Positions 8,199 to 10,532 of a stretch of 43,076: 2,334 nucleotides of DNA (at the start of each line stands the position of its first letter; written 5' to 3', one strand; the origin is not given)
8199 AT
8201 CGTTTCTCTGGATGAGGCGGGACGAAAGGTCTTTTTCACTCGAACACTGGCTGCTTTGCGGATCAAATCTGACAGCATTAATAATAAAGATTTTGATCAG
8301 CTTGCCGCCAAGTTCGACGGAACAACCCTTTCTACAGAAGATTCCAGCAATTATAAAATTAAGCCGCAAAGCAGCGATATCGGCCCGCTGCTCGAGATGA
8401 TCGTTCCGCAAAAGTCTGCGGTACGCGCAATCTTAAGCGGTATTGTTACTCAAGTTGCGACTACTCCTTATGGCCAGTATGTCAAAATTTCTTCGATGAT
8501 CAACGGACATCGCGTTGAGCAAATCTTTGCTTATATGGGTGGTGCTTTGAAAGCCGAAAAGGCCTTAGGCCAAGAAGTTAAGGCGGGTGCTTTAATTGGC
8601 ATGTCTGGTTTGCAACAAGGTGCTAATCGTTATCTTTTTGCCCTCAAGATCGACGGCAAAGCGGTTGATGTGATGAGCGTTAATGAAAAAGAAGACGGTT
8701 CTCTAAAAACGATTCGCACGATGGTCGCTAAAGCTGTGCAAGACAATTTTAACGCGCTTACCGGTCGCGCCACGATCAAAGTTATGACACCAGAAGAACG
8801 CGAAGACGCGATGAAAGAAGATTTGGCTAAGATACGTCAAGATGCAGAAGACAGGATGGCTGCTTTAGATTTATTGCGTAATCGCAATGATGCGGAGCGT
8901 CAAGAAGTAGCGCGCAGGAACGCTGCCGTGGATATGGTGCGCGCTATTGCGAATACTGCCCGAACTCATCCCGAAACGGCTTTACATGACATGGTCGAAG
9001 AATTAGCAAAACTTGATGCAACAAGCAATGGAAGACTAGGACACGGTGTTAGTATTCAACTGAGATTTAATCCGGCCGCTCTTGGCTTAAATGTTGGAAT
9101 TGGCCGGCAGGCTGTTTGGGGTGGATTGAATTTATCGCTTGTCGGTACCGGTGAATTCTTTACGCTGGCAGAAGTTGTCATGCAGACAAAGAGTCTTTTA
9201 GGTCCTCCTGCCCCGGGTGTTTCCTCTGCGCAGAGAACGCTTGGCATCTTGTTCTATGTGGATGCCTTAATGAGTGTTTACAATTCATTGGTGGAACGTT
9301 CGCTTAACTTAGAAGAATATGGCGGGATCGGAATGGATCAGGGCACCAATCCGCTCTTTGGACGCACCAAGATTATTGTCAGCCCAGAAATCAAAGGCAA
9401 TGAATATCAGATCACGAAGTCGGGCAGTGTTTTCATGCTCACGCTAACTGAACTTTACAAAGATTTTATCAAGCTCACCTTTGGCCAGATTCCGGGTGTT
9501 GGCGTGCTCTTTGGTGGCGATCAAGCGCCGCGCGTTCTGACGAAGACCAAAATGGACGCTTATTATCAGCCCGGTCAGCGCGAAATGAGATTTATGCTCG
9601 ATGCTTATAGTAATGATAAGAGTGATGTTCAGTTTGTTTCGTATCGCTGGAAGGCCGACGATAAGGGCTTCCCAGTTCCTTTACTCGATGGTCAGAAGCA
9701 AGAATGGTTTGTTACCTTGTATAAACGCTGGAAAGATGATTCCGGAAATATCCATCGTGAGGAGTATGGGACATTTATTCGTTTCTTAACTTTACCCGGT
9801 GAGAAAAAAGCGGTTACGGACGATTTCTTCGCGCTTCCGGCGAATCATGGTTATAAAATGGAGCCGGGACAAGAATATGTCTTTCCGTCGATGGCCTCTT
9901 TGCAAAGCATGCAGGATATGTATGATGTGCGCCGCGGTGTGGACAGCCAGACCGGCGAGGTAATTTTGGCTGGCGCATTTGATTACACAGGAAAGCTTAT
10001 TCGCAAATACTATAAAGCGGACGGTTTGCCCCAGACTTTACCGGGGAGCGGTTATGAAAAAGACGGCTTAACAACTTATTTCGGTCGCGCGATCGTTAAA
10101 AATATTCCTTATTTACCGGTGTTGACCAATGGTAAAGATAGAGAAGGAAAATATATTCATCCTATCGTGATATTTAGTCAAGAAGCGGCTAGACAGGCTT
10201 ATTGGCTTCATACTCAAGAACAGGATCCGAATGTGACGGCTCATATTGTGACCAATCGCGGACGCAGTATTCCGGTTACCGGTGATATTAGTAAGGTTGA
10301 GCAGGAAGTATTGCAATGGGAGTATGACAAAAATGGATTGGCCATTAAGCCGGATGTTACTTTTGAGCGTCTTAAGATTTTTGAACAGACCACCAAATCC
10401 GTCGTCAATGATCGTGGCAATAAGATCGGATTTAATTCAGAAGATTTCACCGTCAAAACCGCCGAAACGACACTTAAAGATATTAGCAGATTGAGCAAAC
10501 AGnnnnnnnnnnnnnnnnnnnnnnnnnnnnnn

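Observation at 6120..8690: Cell-wall attack cassette: GH-A glycosidase, lytic transglycosylase and a catalytically degenerate LytM domain within 2.6 kb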

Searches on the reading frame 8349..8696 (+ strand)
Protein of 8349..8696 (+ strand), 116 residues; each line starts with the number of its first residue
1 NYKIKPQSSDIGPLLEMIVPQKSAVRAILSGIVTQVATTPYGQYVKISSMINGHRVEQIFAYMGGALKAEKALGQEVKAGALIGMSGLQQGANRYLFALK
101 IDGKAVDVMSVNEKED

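Call 37: find_homologous_proteins(query=A1, max_evalue=0.01)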
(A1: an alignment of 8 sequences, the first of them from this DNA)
Query A1 (8 sequences) (116 aa, profile of the alignment): 1 proteins with E <= 0.01 among 1114 candidates.
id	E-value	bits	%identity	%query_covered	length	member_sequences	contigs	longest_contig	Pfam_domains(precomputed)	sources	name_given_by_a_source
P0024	1.1e-31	127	35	78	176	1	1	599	-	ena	-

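Call 38: search_solved_structures(query=A1, max_evalue=10, show_alignments=5)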
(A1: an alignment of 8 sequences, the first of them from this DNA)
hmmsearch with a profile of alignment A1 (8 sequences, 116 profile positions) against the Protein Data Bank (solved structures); distinct sequences matched with E-value up to 10: 37.
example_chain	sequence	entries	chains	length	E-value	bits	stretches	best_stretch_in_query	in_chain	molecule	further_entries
3slu_A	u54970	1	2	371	1.2e-06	31.5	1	17-109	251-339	M23 peptidase domain protein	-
6muk_A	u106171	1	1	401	1.7e-06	31.1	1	17-109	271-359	Peptidase M23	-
6ue4_A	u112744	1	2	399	7.6e-05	25.8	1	19-112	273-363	ShyA endopeptidase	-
6u2a_A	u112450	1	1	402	7.6e-05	25.8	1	19-112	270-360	ShyA endopeptidase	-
4qp5_A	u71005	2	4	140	9.2e-05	25.5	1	19-101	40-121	Lysostaphin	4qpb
6jmx_A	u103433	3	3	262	0.00015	24.8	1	24-109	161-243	Peptidase M23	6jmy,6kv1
2b44_A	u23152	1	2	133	0.00021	24.4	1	16-97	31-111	Glycyl-glycine endopeptidase lytM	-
2b0p_A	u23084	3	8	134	0.00021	24.3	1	16-97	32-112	Glycyl-glycine endopeptidase lytM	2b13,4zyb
5nmy_A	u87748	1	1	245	0.00027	24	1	20-101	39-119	Lysostaphin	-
6jn7_A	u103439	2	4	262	0.00027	24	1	24-109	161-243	Peptidase M23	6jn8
4lxc_A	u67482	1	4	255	0.00029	23.9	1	20-101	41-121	Lysostaphin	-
1qwy_A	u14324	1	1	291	0.00034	23.7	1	16-97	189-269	peptidoglycan hydrolase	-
5kqb_A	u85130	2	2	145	0.00054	23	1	18-97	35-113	Peptidase M23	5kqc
6jn1_A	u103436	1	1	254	0.00068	22.7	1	24-108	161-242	Peptidase M23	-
6jn0_A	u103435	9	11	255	0.00068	22.7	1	24-108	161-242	Peptidase M23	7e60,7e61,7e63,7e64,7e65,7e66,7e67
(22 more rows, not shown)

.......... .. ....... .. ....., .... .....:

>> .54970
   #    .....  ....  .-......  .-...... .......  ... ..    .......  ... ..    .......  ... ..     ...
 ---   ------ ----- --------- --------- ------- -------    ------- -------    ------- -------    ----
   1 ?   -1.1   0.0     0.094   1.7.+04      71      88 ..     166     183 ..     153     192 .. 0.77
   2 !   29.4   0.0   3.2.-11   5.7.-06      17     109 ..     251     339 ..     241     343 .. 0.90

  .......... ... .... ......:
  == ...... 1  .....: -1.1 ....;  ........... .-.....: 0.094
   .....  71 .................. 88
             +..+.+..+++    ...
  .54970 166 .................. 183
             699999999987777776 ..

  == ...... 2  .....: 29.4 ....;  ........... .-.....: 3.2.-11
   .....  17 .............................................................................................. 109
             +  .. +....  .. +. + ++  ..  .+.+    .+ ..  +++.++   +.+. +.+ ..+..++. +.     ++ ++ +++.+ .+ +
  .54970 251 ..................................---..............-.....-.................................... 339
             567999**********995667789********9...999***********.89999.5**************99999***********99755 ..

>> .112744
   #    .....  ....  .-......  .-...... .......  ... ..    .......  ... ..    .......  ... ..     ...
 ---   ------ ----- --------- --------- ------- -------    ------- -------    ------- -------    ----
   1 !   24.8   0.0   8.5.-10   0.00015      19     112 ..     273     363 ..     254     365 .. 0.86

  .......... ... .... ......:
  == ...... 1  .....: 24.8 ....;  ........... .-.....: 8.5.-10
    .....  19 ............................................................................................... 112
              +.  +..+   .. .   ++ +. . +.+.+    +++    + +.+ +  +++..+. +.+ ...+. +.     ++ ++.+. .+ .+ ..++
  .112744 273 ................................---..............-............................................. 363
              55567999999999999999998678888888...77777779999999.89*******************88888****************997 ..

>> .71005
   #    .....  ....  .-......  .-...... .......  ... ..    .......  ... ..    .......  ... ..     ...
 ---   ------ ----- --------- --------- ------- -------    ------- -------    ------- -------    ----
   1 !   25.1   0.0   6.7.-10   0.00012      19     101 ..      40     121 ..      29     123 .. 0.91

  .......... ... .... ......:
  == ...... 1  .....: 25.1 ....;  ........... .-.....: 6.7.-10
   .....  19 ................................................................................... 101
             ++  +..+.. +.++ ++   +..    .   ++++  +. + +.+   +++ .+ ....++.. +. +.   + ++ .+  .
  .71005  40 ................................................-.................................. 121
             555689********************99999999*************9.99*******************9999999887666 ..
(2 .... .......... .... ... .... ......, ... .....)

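Call 66: find_related_loci(query=A5, collection=metagenome_contigs, flank=6000)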
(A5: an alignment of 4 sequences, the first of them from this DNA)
Query A5 (116 aa) in metagenome_contigs; peptide patterns used: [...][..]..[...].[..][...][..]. (x = any residue, [..] = any of these).
78 stretches matched a pattern, but none encodes a relative of the query by tblastn (E <= 1e-3).

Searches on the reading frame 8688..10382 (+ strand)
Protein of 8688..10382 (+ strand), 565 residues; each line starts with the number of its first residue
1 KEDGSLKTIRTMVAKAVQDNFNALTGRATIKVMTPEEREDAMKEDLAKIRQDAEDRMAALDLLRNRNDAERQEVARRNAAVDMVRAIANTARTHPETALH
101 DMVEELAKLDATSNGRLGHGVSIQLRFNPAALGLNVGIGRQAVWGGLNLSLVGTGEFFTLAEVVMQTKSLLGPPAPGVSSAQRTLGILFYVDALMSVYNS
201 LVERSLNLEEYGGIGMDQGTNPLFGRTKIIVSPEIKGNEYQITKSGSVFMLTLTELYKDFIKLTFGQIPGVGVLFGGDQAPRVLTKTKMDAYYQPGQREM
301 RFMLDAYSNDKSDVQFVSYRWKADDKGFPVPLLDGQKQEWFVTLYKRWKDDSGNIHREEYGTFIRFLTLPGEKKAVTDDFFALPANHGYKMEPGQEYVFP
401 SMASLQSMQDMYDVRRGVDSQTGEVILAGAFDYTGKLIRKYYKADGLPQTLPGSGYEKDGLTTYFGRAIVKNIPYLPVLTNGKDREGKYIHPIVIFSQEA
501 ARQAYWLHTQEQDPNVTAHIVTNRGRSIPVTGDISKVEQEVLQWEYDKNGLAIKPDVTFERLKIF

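Call 60: search_protein_families(library=phrogs, proteins=[window:8688-10382:+], max_evalue=0.01)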
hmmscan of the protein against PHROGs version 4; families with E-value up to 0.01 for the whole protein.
window:8688-10382:+ (565 aa): 0 families

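Call 61: search_protein_families(library=ncbifam, proteins=[window:8688-10382:+], max_evalue=0.01)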
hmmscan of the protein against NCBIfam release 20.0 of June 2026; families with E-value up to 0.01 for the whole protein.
window:8688-10382:+ (565 aa): 0 families

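Call 70: search_solved_structures(query=A6, max_evalue=5)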
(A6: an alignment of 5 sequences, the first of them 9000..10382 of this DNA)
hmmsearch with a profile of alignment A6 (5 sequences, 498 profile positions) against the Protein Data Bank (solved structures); distinct sequences matched with E-value up to 5: 0.
